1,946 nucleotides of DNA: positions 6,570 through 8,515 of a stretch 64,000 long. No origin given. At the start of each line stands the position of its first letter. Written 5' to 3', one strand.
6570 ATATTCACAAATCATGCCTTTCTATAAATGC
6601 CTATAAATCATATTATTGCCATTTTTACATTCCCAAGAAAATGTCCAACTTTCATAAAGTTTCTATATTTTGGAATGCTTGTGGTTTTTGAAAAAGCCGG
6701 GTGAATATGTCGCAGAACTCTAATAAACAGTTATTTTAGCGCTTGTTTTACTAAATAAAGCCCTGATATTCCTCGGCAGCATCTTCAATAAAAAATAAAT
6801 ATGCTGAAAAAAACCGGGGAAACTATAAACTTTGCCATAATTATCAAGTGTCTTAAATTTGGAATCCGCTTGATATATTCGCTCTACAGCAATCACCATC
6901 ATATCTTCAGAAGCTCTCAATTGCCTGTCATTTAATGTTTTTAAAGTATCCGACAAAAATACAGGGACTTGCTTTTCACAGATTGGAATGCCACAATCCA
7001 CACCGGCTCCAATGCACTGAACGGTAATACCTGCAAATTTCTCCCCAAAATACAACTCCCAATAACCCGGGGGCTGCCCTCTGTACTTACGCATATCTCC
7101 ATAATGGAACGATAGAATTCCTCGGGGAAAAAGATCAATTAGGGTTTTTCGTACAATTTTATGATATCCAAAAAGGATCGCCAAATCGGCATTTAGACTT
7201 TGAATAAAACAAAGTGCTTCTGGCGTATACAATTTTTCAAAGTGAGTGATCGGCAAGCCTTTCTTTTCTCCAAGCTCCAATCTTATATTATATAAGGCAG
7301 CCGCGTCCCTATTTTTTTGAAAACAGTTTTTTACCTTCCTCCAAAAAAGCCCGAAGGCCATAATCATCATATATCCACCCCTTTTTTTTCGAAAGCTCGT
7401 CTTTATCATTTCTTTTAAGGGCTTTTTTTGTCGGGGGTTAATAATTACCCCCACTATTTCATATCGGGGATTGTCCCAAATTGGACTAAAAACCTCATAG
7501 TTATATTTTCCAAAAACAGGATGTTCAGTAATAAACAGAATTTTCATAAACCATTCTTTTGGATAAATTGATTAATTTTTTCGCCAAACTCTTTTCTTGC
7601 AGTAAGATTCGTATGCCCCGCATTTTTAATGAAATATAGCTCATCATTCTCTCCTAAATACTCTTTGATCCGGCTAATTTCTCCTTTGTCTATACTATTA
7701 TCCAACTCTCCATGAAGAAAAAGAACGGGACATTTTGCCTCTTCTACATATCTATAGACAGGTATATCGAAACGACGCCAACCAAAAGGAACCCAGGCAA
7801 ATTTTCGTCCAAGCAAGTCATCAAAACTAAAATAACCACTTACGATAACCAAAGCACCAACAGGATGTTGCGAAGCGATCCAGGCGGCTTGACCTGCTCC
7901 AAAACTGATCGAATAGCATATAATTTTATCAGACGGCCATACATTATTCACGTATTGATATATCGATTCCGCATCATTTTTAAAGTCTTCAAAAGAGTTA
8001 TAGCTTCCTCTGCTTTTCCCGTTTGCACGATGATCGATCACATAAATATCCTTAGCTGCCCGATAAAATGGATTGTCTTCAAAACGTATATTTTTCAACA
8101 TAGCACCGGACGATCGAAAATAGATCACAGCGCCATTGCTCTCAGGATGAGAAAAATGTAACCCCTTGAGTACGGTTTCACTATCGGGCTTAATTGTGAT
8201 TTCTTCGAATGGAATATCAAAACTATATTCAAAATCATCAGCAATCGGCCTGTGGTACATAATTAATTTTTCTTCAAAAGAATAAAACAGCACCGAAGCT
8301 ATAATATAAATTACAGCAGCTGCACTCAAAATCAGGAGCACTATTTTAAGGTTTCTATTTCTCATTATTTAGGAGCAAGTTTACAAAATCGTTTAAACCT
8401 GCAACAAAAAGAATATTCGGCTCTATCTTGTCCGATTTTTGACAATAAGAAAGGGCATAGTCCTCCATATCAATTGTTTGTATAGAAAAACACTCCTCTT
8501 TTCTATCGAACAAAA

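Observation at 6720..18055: Self-contained four-gene NRPS operon (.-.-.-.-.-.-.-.-TE, PPTase, membrane hydrolase, formyltransferase-fold protein) between housekeeping genes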

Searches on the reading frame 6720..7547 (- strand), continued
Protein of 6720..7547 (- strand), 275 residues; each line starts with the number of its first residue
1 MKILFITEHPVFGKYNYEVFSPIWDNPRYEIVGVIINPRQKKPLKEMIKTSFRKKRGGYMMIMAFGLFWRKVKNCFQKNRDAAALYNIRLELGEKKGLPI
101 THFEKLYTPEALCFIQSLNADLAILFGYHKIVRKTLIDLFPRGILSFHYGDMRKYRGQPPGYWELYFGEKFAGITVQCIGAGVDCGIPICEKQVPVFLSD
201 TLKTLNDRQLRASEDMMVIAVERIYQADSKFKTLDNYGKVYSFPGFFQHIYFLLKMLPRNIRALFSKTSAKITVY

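Call 44: predict_structure(alignment_id=A3)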
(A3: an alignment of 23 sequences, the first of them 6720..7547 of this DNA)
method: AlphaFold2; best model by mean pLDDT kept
length: 275 residues; sequences in the alignment: 23
mean_pLDDT: 82.9   pTM: 0.79
mean pLDDT of the five models: 82.9, 81.2, 80.2, 79.4, 79.1
residues with pLDDT >= 90: 112; 70-90: 117; 50-70: 39; < 50: 7
segments of 3 or more residues with pLDDT < 50: 78-82
pLDDT, mean of each block of 10 residues (from residue 1): 91 82 93 91 84 75 76 61 62 81 94 97 85 92 85 63 91 89 79 93 91 93 84 72 83 89 78 53
secondary structure, 60 per line:
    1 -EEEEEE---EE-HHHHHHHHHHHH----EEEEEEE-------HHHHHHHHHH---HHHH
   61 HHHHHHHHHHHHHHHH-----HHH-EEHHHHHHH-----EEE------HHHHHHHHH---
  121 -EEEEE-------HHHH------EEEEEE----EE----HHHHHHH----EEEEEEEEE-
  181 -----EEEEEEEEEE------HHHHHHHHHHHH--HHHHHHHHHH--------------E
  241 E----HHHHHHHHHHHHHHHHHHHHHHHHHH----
elements in order: E2-7 H14-25 E30-36 H44-53 H57-76 H88-94 E100-102 H109-117 E122-126 H134-137 E144-149 H160-166 E171-179 E186-195 H202-213 H216-225 H246-271

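Call 47: fold_search(model_id=the predicted structure, library=pdb)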
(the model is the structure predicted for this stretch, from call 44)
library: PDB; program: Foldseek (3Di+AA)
matches with E <= 10: 888; with E <= 0.001: 159
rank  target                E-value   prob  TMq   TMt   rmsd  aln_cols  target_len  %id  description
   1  5j63_C                7.9e-15  1.00  0.60  0.58   3.9       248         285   16  Crystal Structure of the N-terminal N-formyltransferase Domain (residues 1-306) of Escherichia coli Arna in Complex wi (released 2016-05-25)
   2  5j63_B                2.4e-14  1.00  0.59  0.54   4.2       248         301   16  Crystal Structure of the N-terminal N-formyltransferase Domain (residues 1-306) of Escherichia coli Arna in Complex wi (released 2016-05-25)
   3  1yrw                  2.7e-14  1.00  0.57  0.54   4.3       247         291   16  Crystal Structure of E.coli ArnA Transformylase Domain (released 2005-04-12)
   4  5j63_D                2.9e-14  1.00  0.60  0.55   4.2       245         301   18  Crystal Structure of the N-terminal N-formyltransferase Domain (residues 1-306) of Escherichia coli Arna in Complex wi (released 2016-05-25)
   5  5j63_A                2.9e-14  1.00  0.59  0.55   4.1       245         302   17  Crystal Structure of the N-terminal N-formyltransferase Domain (residues 1-306) of Escherichia coli Arna in Complex wi (released 2016-05-25)
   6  5uai_B                7.3e-14  1.00  0.61  0.55   4.5       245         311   18  Crystal structure of Methionyl-tRNA formyltransferase from Pseudomonas aeruginosa (released 2017-01-18)
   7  4wkg_C                1.8e-13  1.00  0.57  0.27   4.0       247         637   16  The crystal structure of apo ArnA features an unexpected central binding pocket and provides an explanation for enzyma (released 2014-12-17)
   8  2bln_A                2.2e-13  1.00  0.59  0.54   4.7       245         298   16  N-terminal formyltransferase domain of ArnA in complex with N-5- formyltetrahydrofolate and UMP (released 2005-04-08)
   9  1z7e_D                3.4e-13  1.00  0.58  0.27   3.7       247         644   17  Crystal structure of full length ArnA (released 2005-06-07)
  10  4wkg_F                3.6e-13  1.00  0.58  0.27   4.0       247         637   16  The crystal structure of apo ArnA features an unexpected central binding pocket and provides an explanation for enzyma (released 2014-12-17)
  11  1z7e_A                4.4e-13  1.00  0.58  0.27   3.7       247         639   17  Crystal structure of full length ArnA (released 2005-06-07)
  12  5uai_A                4.7e-13  1.00  0.59  0.53   4.7       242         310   18  Crystal structure of Methionyl-tRNA formyltransferase from Pseudomonas aeruginosa (released 2017-01-18)
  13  4iqf_A                8.6e-13  1.00  0.61  0.54   4.7       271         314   16  Crystal Structure of Methyionyl-tRNA Formyltransferase from Bacillus anthracis (released 2013-01-23)
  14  4qpd_A                1.0e-12  1.00  0.62  0.55   3.9       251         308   18  Crystal structure of the hydrolase domain of 10-formyltetrahydrofolate dehydrogenase (wild-type) complex with tetrahyd (released 2015-04-15)
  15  1s3i                  1.1e-12  1.00  0.62  0.56   3.4       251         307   20  Crystal structure of the N terminal hydrolase domain of 10-formyltetrahydrofolate dehydrogenase (released 2004-01-27)
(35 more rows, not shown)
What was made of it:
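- On 10-formyl-THF-dependent formyltransferase (PurN/FMT/ArnA class, PF00551): The AF2 model (pLDDT 82.9) matches ArnA, FMT and FDH at E about 1e-14 (calls 44, 47).
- The closest structures include the sugar N-formyltransferases ArnA, WbkC, FdtF and QdtF (call 47).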

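Call 67: search_protein_representatives(alignment_id=A4)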
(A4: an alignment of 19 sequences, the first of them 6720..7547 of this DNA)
Query: 19 sequences, 252 profile positions. Proteins with E-value up to 0.001 (for the whole library): 23710; up to 1e-10: 5170; up to 1e-30: 100. The best 150 are listed.
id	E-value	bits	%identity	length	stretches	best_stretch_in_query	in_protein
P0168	7.1e-115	399.2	-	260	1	2-251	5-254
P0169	6.8e-103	359.9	-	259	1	1-251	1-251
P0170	6.4e-94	330.5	-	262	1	2-251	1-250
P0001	3.5e-92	324.8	-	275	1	2-251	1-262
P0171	4.2e-89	314.7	-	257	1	2-251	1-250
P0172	3.1e-88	311.9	-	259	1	2-249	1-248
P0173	1.0e-82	293.8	-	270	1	2-250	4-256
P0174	1.8e-82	293.0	-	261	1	2-250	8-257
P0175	9.1e-82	290.7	-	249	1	2-249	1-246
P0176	7.3e-81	287.7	-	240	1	15-251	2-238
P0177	1.1e-80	287.2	-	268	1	2-251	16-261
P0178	1.4e-80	286.8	-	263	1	1-251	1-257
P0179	4.0e-80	285.3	-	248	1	2-248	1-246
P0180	1.1e-79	283.9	-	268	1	2-251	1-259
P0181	1.1e-79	283.9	-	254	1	2-249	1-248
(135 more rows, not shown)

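Call 73: find_encoding_contigs(protein=window:6720-7547:-, flank=1500, max_places=6)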
Protein window:6720-7547:- (275 aa): 9 contigs read that carry it; 6 places shown.
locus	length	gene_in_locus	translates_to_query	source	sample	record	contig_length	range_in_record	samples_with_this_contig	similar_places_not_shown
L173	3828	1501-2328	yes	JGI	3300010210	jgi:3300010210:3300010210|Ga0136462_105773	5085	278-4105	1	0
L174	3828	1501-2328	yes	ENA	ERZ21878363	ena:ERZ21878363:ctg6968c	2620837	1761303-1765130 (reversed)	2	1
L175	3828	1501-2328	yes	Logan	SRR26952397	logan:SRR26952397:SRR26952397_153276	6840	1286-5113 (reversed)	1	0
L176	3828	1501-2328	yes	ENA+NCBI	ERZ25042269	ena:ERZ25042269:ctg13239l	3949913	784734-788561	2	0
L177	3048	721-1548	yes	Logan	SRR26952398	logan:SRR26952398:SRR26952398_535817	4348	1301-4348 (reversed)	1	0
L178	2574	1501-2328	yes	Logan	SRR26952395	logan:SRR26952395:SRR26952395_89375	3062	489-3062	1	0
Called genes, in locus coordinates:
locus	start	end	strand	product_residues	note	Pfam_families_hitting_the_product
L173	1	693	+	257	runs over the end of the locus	PF22624:AASDHPPT_N, PF01648:ACPS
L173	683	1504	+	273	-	PF00561:Abhydrolase_1 (weak), PF12146:Hydrolase_4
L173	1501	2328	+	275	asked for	PF00551:Formyl_trans_N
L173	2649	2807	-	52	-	-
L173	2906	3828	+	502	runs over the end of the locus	PF00289:Biotin_carb_N, PF02222:ATP-grasp, PF02786:CPSase_L_D2, PF07478:Dala_Dala_lig_C (weak), PF08443:RimK (faint), PF02785:Biotin_carb_C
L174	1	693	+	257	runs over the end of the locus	PF22624:AASDHPPT_N, PF01648:ACPS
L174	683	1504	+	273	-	PF00561:Abhydrolase_1 (weak), PF12146:Hydrolase_4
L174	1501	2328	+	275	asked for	PF00551:Formyl_trans_N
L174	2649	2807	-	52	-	-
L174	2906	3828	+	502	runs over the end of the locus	PF00289:Biotin_carb_N, PF02222:ATP-grasp, PF02786:CPSase_L_D2, PF07478:Dala_Dala_lig_C (weak), PF08443:RimK (faint), PF02785:Biotin_carb_C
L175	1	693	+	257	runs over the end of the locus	PF22624:AASDHPPT_N, PF01648:ACPS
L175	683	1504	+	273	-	PF00561:Abhydrolase_1 (weak), PF12146:Hydrolase_4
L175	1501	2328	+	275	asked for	PF00551:Formyl_trans_N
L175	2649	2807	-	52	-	-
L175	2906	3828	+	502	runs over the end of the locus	PF00289:Biotin_carb_N, PF02222:ATP-grasp, PF02786:CPSase_L_D2, PF07478:Dala_Dala_lig_C (weak), PF08443:RimK (faint), PF02785:Biotin_carb_C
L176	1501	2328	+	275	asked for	PF00551:Formyl_trans_N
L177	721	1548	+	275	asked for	PF00551:Formyl_trans_N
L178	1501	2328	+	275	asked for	PF00551:Formyl_trans_N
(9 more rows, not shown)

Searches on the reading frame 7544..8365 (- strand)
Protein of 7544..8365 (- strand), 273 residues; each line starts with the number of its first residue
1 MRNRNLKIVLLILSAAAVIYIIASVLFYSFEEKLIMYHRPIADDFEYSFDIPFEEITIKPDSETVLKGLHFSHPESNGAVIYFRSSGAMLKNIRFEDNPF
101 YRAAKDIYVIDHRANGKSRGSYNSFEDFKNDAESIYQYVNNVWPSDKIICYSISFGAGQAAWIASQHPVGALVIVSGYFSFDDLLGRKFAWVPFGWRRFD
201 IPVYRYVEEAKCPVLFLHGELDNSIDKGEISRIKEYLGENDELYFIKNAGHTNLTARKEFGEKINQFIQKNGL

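Call 3: search_protein_families(library=pfam, proteins=[window:7544-8365:-], max_evalue=0.01)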
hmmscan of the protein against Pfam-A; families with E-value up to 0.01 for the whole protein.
window:7544-8365:- (273 aa): 3 families
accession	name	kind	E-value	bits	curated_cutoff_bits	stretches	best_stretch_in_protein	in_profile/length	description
PF12146.15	Hydrolase_4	-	1.6e-10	41.2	27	1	106-182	33-114/239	Serine aminopeptidase, S33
PF00561.26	Abhydrolase_1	-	2.4e-08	34.4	25.8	1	98-207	21-135/245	alpha/beta hydrolase fold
PF01738.24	DLH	-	0.0031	17.6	21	1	203-252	135-187/217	Dienelactone hydrolase family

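Call 8: search_protein_families(library=ncbifam, proteins=[window:7544-8365:-], max_evalue=0.01)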
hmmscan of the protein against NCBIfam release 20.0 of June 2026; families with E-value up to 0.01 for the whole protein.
window:7544-8365:- (273 aa): 2 families
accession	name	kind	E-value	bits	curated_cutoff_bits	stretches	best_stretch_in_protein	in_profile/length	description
NF050089.1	i_nPHAscl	equivalog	1.3e-06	27.7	300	1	207-267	226-287/288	intracellular short-chain-length polyhydroxyalkanoate depolymerase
NF047580.1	BPSS1187_fam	subfamily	0.0037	16.8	125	1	146-185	110-149/244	BPSS1187 family protein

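Call 24: search_solved_structures(query=window:7544-8365:-, max_evalue=0.01, show_alignments=2)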
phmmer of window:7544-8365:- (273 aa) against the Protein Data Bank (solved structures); distinct sequences matched with E-value up to 0.01: 2.
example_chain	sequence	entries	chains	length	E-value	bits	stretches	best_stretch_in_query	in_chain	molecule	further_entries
7c4d_A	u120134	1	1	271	0.004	19.9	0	106-170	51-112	Putative esterase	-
3trd_A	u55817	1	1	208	0.0055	19.4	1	111-192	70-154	Alpha/beta hydrolase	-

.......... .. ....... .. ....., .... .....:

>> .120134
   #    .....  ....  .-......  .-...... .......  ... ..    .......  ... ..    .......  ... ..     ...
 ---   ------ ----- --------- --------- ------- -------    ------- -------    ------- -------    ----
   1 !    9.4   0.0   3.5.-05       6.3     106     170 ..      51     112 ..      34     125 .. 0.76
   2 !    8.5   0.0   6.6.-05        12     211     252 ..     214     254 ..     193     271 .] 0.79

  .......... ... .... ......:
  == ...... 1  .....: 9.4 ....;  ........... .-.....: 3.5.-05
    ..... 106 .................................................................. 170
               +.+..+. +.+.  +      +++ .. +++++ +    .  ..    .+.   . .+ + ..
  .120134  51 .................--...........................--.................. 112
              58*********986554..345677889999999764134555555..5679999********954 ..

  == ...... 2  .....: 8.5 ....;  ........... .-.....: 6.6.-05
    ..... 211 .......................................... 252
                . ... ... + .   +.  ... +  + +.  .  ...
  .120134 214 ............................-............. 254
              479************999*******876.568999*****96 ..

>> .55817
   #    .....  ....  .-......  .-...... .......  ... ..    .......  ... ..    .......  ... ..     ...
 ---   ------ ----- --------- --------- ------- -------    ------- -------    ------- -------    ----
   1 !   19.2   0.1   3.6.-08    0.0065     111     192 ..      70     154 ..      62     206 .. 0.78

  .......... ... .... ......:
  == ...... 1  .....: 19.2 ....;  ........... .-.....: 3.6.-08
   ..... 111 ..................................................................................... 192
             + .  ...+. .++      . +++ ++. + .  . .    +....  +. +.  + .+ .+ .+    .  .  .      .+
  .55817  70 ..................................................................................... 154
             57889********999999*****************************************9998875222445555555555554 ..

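Call 35: find_homologous_proteins(query=window:7544-8365:-, max_evalue=0.00001)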
Query window:7544-8365:- (273 aa): 2 proteins with E <= 0.00001 among 548 candidates.
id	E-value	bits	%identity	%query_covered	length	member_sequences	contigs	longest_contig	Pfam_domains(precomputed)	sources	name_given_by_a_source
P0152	1.8e-180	616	99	100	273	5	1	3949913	PF00561.27,PF12146.16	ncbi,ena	-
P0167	1.2e-16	79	24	94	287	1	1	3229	PF20408.5,PF12697.14,PF00561.27,PF12146.16,PF20434.6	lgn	-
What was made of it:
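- Tried and rejected: The hydrolase has no informative PDB or NCBIfam relatives (calls 8, 24) and only one 24 % homologue (call 35), so no structure prediction was attempted.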
